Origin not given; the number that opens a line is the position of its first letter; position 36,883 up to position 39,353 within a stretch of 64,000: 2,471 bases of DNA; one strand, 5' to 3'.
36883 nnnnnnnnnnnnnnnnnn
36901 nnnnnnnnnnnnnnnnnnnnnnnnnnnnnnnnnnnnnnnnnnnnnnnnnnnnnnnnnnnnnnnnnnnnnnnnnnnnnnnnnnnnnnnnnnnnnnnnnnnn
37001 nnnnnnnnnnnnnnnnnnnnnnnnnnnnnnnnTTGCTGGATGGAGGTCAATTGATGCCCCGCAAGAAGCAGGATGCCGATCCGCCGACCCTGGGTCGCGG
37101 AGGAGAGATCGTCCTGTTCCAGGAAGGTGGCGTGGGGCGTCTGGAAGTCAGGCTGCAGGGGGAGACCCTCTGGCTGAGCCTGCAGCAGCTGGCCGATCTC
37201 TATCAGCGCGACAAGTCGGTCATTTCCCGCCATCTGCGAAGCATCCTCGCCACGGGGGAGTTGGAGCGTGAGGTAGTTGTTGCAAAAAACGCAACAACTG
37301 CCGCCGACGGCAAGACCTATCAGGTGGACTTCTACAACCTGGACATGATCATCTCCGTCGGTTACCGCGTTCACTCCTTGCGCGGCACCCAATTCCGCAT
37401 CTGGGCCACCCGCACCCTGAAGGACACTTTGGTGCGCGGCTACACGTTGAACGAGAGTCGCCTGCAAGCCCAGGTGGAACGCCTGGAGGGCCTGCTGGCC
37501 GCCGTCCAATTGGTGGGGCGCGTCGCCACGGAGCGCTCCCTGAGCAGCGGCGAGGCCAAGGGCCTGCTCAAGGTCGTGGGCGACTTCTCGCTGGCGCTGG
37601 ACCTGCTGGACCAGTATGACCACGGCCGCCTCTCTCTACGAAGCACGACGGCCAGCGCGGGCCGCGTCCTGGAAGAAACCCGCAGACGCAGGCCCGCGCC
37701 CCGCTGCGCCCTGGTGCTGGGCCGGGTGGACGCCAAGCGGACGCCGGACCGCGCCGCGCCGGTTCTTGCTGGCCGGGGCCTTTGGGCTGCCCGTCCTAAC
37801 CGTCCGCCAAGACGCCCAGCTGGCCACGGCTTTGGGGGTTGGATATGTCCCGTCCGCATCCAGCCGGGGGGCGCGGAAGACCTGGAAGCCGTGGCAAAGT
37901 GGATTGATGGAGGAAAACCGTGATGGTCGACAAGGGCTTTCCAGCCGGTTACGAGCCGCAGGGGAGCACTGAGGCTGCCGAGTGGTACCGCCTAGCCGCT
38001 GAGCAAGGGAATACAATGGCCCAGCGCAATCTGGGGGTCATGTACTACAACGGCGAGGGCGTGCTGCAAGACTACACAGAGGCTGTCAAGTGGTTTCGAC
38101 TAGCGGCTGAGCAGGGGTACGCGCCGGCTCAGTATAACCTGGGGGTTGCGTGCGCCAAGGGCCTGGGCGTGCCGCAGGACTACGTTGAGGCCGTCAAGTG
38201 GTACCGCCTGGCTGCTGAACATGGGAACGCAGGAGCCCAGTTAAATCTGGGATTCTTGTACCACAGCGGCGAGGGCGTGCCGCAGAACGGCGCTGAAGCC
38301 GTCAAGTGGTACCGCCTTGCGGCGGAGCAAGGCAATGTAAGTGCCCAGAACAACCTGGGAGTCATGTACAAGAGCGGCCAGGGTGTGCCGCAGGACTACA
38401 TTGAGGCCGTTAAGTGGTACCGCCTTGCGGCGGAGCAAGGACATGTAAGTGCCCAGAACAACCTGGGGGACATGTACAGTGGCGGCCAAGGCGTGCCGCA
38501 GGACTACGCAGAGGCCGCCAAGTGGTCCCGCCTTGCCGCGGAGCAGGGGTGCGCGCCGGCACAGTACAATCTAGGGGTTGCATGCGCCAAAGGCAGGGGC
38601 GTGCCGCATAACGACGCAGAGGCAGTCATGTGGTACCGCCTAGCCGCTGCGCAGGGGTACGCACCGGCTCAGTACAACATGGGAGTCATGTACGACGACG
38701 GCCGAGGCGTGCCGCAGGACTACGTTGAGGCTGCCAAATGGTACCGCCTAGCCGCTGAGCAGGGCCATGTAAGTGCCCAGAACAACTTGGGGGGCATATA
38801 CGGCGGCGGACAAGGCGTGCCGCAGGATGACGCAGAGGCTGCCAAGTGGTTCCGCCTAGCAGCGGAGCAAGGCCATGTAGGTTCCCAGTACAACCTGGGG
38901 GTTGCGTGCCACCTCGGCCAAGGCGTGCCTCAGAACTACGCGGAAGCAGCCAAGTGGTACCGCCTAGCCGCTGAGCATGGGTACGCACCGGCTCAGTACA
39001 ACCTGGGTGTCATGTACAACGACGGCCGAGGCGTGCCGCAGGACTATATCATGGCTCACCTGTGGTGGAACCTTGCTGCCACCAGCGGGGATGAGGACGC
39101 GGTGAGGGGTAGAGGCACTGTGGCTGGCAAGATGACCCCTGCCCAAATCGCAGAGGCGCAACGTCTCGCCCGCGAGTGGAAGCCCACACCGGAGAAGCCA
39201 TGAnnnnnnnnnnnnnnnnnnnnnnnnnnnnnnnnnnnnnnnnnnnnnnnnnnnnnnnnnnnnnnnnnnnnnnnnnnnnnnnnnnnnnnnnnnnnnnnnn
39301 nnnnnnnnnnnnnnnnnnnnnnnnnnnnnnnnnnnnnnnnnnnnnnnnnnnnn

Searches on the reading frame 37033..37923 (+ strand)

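Call 17: search_protein_families(library=pfam, proteins=[window:37033-37923:+], max_evalue=0.01)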
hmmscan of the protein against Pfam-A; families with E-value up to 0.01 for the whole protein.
window:37033-37923:+ (296 aa): 1 family
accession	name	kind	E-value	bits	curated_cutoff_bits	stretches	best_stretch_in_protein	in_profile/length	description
PF13310.11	Virulence_RhuM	-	1.1e-22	81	33.7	1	82-148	2-71/252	Virulence protein RhuM family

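Call 18: search_protein_families(library=padloc, proteins=[window:37033-37923:+], max_evalue=0.01)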
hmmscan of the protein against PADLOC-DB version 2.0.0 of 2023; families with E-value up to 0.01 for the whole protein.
window:37033-37923:+ (296 aa): 37 families (the best 25 are shown)
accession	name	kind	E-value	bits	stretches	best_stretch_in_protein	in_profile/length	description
PDLC04965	PDC-S23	-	1.2e-62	210.2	1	25-212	6-194/327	-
PDLC04964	PDC-S23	-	1.6e-60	203.1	1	26-211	6-192/331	-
PDLC04854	PDC-S05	-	6e-60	200.5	1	25-210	5-191/212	-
PDLC04874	PDC-S05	-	2.9e-56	187.6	1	25-159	7-140/165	-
PDLC04963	PDC-S23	-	2.5e-53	179.6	1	25-208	3-173/312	-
PDLC04843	PDC-S05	-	8e-50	167.9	1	25-146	7-129/330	-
PDLC04858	PDC-S05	-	5e-49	163.6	1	25-149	6-131/138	-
PDLC04872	PDC-S05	-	2.3e-45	152.1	1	25-158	6-143/152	-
PDLC04879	PDC-S05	-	7.6e-45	151.5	1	24-146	5-129/285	-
PDLC04876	PDC-S05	-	2.2e-44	149.3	1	24-148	8-136/174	-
PDLC04870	PDC-S05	-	2.8e-44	149.1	1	25-147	10-133/214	-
PDLC04853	PDC-S05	-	2.5e-43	146.5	1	25-147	7-133/336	-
PDLC04852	PDC-S05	-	5e-43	145.3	1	22-148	9-139/346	-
PDLC04851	PDC-S05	-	8.5e-43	144.7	1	25-158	11-152/342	-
PDLC04868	PDC-S05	-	5.7e-37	125.5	1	33-149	16-135/335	-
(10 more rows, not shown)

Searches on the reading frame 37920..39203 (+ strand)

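Call 4: search_protein_families(library=pfam, proteins=[window:37920-39203:+], max_evalue=1)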
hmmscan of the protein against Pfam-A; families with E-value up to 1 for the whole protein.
window:37920-39203:+ (427 aa): 6 families
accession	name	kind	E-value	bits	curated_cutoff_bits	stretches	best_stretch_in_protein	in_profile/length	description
PF08238.18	Sel1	-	1.3e-121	393.2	30.7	11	248-283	1-36/36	Sel1 repeat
PF08289.16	Flu_M1_C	-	9.9e-05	22.9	22.3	0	132-168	47-84/97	Influenza Matrix protein (M1) C-terminal domain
PF08880.16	QLQ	-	0.032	14.3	23.8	0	79-92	21-34/35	QLQ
PF20604.3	DUF6798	-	0.069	13.3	26.9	0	125-168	26-56/61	Domain of unknown function (DUF6798)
PF22798.2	DUF5817_CT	-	0.16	12.2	29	0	258-272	21-35/54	DUF5817, C-terminal domain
PF18306.6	LDcluster4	-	0.26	11.3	26.3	0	272-309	15-52/151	SLOG cluster4 family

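Call 18: search_protein_families(library=padloc, proteins=[window:37920-39203:+], max_evalue=0.01)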
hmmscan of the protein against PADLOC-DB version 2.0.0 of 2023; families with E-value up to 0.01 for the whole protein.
window:37920-39203:+ (427 aa): 1 family
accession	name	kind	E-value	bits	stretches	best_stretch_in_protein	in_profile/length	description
PDLC00284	PtuA1|PtuA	-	4.2e-07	27.2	0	170-209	15-54/545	AAA ATPase domain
